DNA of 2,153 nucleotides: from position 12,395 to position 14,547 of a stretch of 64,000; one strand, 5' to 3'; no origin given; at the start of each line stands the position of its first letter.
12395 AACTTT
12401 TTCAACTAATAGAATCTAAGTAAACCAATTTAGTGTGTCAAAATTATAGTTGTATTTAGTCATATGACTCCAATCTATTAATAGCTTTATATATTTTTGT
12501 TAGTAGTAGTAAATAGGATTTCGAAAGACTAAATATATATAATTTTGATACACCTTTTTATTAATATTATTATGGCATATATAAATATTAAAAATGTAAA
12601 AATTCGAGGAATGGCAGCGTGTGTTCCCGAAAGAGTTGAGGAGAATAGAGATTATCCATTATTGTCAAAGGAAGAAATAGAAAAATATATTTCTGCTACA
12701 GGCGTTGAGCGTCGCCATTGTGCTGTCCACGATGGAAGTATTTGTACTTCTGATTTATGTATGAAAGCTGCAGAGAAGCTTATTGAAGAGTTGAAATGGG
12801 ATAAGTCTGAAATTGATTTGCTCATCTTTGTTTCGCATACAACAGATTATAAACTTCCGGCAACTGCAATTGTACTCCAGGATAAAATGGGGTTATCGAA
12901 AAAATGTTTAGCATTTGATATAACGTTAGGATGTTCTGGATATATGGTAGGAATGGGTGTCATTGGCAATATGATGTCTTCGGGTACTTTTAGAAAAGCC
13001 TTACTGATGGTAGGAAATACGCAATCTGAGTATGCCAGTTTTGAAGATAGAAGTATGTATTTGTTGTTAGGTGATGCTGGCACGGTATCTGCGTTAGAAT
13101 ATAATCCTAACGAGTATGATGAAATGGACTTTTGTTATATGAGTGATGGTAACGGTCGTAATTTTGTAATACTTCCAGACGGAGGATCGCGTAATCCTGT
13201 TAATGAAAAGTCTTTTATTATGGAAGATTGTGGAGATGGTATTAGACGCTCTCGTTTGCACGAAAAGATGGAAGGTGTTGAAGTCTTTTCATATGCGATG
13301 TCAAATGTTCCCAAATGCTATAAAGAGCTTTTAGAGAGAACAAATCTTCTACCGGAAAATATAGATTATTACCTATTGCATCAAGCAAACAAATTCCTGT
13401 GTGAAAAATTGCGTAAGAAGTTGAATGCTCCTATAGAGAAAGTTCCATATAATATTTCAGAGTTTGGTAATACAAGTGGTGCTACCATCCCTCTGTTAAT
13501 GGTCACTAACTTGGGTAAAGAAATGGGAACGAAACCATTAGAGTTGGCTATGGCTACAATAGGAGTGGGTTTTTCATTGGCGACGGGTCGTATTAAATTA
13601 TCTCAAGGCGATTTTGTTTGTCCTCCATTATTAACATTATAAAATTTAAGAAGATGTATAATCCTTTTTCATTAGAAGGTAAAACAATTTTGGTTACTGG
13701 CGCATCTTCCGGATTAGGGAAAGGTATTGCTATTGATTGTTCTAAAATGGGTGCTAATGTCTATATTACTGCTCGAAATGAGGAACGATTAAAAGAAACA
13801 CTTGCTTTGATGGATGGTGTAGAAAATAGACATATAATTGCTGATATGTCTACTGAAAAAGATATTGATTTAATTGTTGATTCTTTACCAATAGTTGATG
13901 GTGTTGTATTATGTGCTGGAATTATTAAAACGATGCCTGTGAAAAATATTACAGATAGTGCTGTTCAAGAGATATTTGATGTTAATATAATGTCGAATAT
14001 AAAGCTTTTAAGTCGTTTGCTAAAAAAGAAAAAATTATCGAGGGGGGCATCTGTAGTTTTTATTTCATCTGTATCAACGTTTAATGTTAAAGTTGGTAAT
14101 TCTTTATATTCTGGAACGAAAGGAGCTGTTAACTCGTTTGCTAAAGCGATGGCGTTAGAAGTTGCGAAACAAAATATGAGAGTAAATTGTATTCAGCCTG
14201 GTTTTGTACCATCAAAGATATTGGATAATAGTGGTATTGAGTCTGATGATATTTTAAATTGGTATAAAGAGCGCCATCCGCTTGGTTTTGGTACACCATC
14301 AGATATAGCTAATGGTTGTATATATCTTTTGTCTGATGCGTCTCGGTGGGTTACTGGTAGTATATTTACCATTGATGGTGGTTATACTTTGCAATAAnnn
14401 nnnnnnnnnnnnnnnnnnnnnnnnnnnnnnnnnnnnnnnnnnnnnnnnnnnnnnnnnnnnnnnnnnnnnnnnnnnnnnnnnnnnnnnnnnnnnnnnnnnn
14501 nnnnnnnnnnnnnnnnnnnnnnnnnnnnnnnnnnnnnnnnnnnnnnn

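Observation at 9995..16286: Dedicated FabD-ACP-KASIII-SDR-MBL cassette within amino-sugar genes of the capsule locus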

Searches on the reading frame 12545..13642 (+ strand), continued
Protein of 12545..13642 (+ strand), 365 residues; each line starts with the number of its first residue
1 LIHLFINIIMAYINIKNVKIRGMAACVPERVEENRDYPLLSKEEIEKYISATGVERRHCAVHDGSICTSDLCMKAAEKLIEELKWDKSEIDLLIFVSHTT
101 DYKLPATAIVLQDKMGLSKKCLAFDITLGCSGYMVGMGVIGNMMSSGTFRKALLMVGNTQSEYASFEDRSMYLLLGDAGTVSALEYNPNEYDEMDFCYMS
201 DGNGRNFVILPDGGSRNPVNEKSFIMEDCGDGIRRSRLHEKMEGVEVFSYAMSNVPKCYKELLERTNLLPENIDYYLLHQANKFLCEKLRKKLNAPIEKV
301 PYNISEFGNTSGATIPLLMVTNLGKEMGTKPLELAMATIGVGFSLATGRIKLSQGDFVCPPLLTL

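Call 39: find_encoding_contigs(protein=P0158, flank=8000, max_places=1)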
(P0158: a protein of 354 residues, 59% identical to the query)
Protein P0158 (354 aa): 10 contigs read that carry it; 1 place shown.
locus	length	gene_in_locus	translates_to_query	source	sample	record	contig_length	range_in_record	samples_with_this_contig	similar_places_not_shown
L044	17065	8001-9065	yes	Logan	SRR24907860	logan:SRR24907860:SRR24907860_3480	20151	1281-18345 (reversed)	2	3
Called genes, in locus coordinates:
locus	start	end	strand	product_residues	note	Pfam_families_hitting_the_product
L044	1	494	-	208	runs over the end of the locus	-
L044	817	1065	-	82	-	-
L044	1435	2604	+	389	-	PF00924:MS_channel_2nd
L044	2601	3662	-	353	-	PF03372:Exo_endo_phos, PF19580:Exo_endo_phos_3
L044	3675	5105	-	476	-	-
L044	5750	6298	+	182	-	PF02357:NusG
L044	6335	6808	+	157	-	PF06603:UpxZ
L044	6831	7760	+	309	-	PF00698:Acyl_transf_1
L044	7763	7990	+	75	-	-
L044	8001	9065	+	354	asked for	PF08545:ACP_syn_III, PF08541:ACP_syn_III_C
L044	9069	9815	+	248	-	PF23441:SDR, PF00106:adh_short, PF08659:KR, PF13561:adh_short_C2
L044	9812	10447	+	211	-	PF23023:Anti-Pycsar_Apyc1 (weak), PF00753:Lactamase_B, PF19583:ODP (weak), PF12706:Lactamase_B_2 (weak)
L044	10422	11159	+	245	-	PF23441:SDR (faint), PF00106:adh_short, PF08659:KR, PF13561:adh_short_C2, PF08643:DUF1776 (weak)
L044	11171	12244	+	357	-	PF08545:ACP_syn_III, PF08541:ACP_syn_III_C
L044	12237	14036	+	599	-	PF00037:Fer4, PF12797:Fer4_2 (faint), PF12837:Fer4_6 (faint), PF12838:Fer4_7, PF13187:Fer4_9 (weak), PF14697:Fer4_21 (weak), PF04432:FrhB_FdhB_C, PF00132:Hexapep (weak), +3 more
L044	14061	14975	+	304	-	PF00248:Aldo_ket_red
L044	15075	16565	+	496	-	-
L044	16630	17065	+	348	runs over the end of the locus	PF02463:SMC_N (faint), PF13175:AAA_15, PF13476:AAA_23 (weak), PF13175:AAA_15, PF13304:AAA_21 (weak)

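Call 66: search_protein_families(library=pfam, proteins=[L035:3436-4371:+, L035:5239-7329:+, L035:7451-7855:+, L035:7920-8576:+, L035:8710-9882:+, L034:2708-3619:+, L034:3625-4290:+, L034:7160-8380:+, L034:8387-9889:+, L034:9898-10779:+], max_evalue=0.0001)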
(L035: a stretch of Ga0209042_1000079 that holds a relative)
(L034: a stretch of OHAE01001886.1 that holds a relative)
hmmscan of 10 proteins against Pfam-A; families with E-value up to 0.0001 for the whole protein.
L035:3436-4371:+ (311 aa): 2 families
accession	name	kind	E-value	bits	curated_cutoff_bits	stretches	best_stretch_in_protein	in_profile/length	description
PF00535.33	Glycos_transf_2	-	2.8e-25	89.6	23.3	1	10-142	1-129/168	Glycosyl transferase family 2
PF10111.15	Glyco_tranf_2_2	-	2.3e-05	24.4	27.3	1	10-121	1-117/276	Glycosyltransferase like family 2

L035:5239-7329:+ (696 aa): 0 families

L035:7451-7855:+ (134 aa): 0 families

L035:7920-8576:+ (218 aa): 1 family
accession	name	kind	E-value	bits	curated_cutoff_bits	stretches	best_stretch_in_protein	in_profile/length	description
PF00801.26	PKD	-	7.1e-05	23.2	23.5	0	44-106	7-74/80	PKD domain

L035:8710-9882:+ (390 aa): 6 families
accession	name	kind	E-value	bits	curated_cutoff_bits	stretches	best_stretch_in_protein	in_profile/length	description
PF00158.32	Sigma54_activat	-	6.3e-73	244.4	20.2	1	139-304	1-166/168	Sigma-54 interaction domain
PF00072.30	Response_reg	-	4.7e-32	110.9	30.2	1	4-113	1-110/111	Response regulator receiver domain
PF14532.12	Sigma54_activ_2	-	1.2e-26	94.1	25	1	140-310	1-138/138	Sigma-54 interaction domain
PF25601.1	AAA_lid_14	-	6.5e-19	68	27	1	312-379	2-70/87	AAA+ ATPase lid domain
PF07728.20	AAA_5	-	1.5e-07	31.9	22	1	163-283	2-125/139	AAA domain (dynein-related subfamily)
PF00004.35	AAA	-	2.3e-07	31.8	21.2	1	163-290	1-117/131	ATPase family associated with various cellular activities (AAA)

L034:2708-3619:+ (303 aa): 3 families
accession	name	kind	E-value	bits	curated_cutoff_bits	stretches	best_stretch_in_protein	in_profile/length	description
PF00535.33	Glycos_transf_2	-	1.2e-35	123.3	23.3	1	24-182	1-164/168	Glycosyl transferase family 2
PF10111.15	Glyco_tranf_2_2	-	2.3e-24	86.8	27.3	1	24-233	1-224/276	Glycosyltransferase like family 2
PF13641.12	Glyco_tranf_2_3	-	1.7e-09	38.5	27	1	23-122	3-110/230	Glycosyltransferase like family 2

L034:3625-4290:+ (221 aa): 1 family
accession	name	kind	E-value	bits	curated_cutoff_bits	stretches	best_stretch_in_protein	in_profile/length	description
PF00132.30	Hexapep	-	8.1e-08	32.1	27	1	122-156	2-36/36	Bacterial transferase hexapeptide (six repeats)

L034:7160-8380:+ (406 aa): 3 families
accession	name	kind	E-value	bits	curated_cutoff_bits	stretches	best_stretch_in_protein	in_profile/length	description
PF00534.26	Glycos_transf_1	-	5.4e-26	91.6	26.4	1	224-381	11-169/172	Glycosyl transferases group 1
PF13692.12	Glyco_trans_1_4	-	2.2e-20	73.8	27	1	230-365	3-141/142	Glycosyl transferases group 1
PF20706.3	GT4-conflict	-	1.3e-09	38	26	1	205-396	173-384/385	Family 4 Glycosyltransferase in conflict systems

L034:8387-9889:+ (500 aa): 0 families

L034:9898-10779:+ (293 aa): 1 family
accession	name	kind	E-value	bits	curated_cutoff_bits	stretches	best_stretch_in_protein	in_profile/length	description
PF01040.23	UbiA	-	9.2e-22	78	34.2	1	38-180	21-160/250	UbiA prenyltransferase family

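Call 67: search_protein_families(library=pfam, proteins=[L041:6194-6754:+, L041:10487-10906:+, L042:5974-6696:+, L041:9843-10475:+, L044:12237-14036:+, L042:4665-5945:+], max_evalue=0.01)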
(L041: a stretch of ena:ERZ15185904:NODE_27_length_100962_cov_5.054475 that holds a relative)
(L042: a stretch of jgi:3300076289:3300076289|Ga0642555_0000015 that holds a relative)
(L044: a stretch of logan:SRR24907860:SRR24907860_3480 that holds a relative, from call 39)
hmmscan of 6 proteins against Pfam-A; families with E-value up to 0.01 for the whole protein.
L041:6194-6754:+ (186 aa): 1 family
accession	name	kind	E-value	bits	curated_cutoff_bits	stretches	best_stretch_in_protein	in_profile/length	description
PF13302.13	Acetyltransf_3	-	0.0051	18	25.4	1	17-145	4-131/138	Acetyltransferase (GNAT) domain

L041:10487-10906:+ (139 aa): 1 family
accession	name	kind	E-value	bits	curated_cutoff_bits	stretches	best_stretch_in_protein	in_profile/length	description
PF01575.25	MaoC_dehydratas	-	0.005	16.9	27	1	7-101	12-107/123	MaoC like domain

L042:5974-6696:+ (240 aa): 1 family
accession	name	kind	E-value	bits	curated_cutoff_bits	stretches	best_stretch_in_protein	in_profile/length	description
PF02388.22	FemAB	-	0.0012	18.2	24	0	171-219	338-384/406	FemAB family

L041:9843-10475:+ (210 aa): 4 families
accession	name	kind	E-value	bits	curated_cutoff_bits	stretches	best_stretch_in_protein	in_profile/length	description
PF00132.30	Hexapep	-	3.3e-13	49.2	27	3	122-152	1-31/36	Bacterial transferase hexapeptide (six repeats)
PF25084.1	LbH_EIF2B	-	1.9e-06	28.3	54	1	100-195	11-103/105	EIF2B subunit epsilon LbH domain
PF17836.7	PglD_N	-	0.00055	20.9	23.4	1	3-82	1-76/78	PglD N-terminal domain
PF21711.3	DCTN5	-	0.00089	19.4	40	1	120-172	99-150/182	Dynactin subunit 5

L044:12237-14036:+ (599 aa): 17 families
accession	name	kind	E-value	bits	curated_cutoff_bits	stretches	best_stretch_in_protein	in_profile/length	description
PF04432.18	FrhB_FdhB_C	-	2.8e-18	66.6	23.3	1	156-325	2-147/150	Coenzyme F420 hydrogenase/dehydrogenase, beta subunit C terminus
PF00037.32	Fer4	-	4.1e-12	45.8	21.1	2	7-26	5-24/24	4Fe-4S binding domain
PF12838.12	Fer4_7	-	9.1e-11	42.5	27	1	10-56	2-50/52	4Fe-4S dicluster domain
PF14697.11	Fer4_21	-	1.7e-09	38.1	35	2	5-27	36-59/59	4Fe-4S dicluster domain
PF13237.11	Fer4_10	-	2.7e-09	37.2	25.5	2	6-22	5-21/53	4Fe-4S dicluster domain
PF12797.12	Fer4_2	-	5.4e-07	29.6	24.5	2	6-22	6-22/22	4Fe-4S binding domain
PF00132.30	Hexapep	-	1.4e-06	28.2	27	1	541-575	2-36/36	Bacterial transferase hexapeptide (six repeats)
PF12837.12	Fer4_6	-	1.5e-06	28.3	25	2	37-56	2-21/24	4Fe-4S binding domain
PF13484.11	Fer4_16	-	3.5e-06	28.1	30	1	9-28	1-20/66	4Fe-4S double cluster binding domain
PF25160.1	LdpA_Fe-S-bd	-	4e-06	27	27.6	1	6-27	24-45/49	LdpA Fe-S cluster-binding domain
PF04422.18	FrhB_FdhB_N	-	6.8e-06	26.6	22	1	73-140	2-72/78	Coenzyme F420 hydrogenase/dehydrogenase, beta subunit N-term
PF13187.11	Fer4_9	-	1e-05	25.9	27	2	9-56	1-49/52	4Fe-4S dicluster domain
PF13183.11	Fer4_8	-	1.4e-05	25.9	27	0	8-23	3-18/68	4Fe-4S dicluster domain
PF12800.12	Fer4_4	-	8.7e-05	23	24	1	8-22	2-16/17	4Fe-4S binding domain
PF13534.11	Fer4_17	-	0.00013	22.9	22.2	0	9-25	1-17/61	4Fe-4S dicluster domain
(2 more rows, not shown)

L042:4665-5945:+ (426 aa): 0 families

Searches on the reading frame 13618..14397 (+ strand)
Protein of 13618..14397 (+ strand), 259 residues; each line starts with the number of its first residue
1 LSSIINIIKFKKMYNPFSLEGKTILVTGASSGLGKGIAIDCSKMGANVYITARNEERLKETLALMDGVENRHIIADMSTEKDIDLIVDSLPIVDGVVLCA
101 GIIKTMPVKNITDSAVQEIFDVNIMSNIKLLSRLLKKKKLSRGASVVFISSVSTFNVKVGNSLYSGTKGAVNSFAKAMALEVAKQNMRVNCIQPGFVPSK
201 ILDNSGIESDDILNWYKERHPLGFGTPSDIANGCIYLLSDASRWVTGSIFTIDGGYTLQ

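Call 4: search_protein_families(library=pfam, proteins=[window:13618-14397:+])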
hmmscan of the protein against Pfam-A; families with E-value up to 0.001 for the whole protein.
window:13618-14397:+ (259 aa): 5 families
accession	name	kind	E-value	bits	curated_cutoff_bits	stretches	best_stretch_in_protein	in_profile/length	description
PF13561.12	adh_short_C2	-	1.1e-45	156.5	27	1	28-257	1-236/236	Enoyl-(Acyl carrier protein) reductase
PF00106.31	adh_short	-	6.9e-38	130.5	26.6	1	22-204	1-189/195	short chain dehydrogenase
PF08659.16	KR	-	8.3e-12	45.8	22.6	1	23-195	2-176/180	KR domain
PF01370.27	Epimerase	-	5e-05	23.3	20.9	1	24-155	1-119/240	NAD dependent epimerase/dehydratase family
PF08643.16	DUF1776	-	0.00029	20.8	25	0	36-195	19-197/294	Fungal family of unknown function (DUF1776)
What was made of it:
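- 13654..14397 (+): FabG-like SDR ketoreductase (247 aa from the ATG at 13654; the ORF opens at TTG 13618). adh_short_C2, E 1e-45, and KR domain (call 4).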

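Call 5: search_protein_families(library=ncbifam, proteins=[window:13618-14397:+])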
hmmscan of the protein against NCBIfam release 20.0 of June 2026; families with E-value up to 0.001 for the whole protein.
window:13618-14397:+ (259 aa): 236 families (the best 25 are shown)
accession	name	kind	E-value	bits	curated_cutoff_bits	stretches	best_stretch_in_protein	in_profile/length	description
NF005559.1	PRK07231.1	subfamily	5.3e-51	173.5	215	1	19-257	2-248/249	glucose 1-dehydrogenase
NF047420.2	EF_P_mod_YmfI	equivalog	3.7e-43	148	238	1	24-256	2-235/236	elongation factor P 5-aminopentanone reductase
NF052558.1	MBtsdlDhBudC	equivalog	2.7e-42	145.1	270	1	20-257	2-242/250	meso-2,3-butanediol dehydrogenase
NF006070.0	PRK08213.1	subfamily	4.7e-40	137.7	279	1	13-257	4-257/259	gluconate 5-dehydrogenase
NF004791.0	PRK06138.1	equivalog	1.1e-39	136.3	312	1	18-258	2-251/252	SDR family oxidoreductase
TIGR01830.1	3oxo_ACP_reduc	equivalog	3.2e-39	135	297.75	1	25-255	2-237/239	3-oxoacyl-[acyl-carrier-protein] reductase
NF004199.0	PRK05653.1-4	equivalog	2.1e-38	132.3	301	1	19-256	3-245/247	3-oxoacyl-ACP reductase FabG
NF009466.0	PRK12826.1-2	subfamily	8.5e-38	130.2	222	1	22-257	4-245/248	3-oxoacyl-ACP reductase FabG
NF004528.0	PRK05875.1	equivalog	1.1e-37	130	334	1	17-258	6-256/280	SDR family oxidoreductase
TIGR01832.1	kduD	equivalog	1.2e-37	129.8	338.85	1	17-256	1-245/248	2-dehydro-3-deoxy-D-gluconate 5-dehydrogenase KduD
NF009468.0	PRK12826.1-4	equivalog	3.3e-37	128.6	318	1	18-258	4-249/256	SDR family oxidoreductase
NF004778.0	PRK06124.1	equivalog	9.1e-37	126.8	303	1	13-258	3-254/256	SDR family oxidoreductase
NF005075.0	PRK06500.1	equivalog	2.2e-36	125.5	336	1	19-257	4-247/249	SDR family oxidoreductase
NF005449.0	PRK07041.1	equivalog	2.8e-36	125.6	257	1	18-258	4-239/240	SDR family oxidoreductase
NF004198.0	PRK05653.1-3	equivalog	4.2e-36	124.6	296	1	18-257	4-247/248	3-oxoacyl-ACP reductase FabG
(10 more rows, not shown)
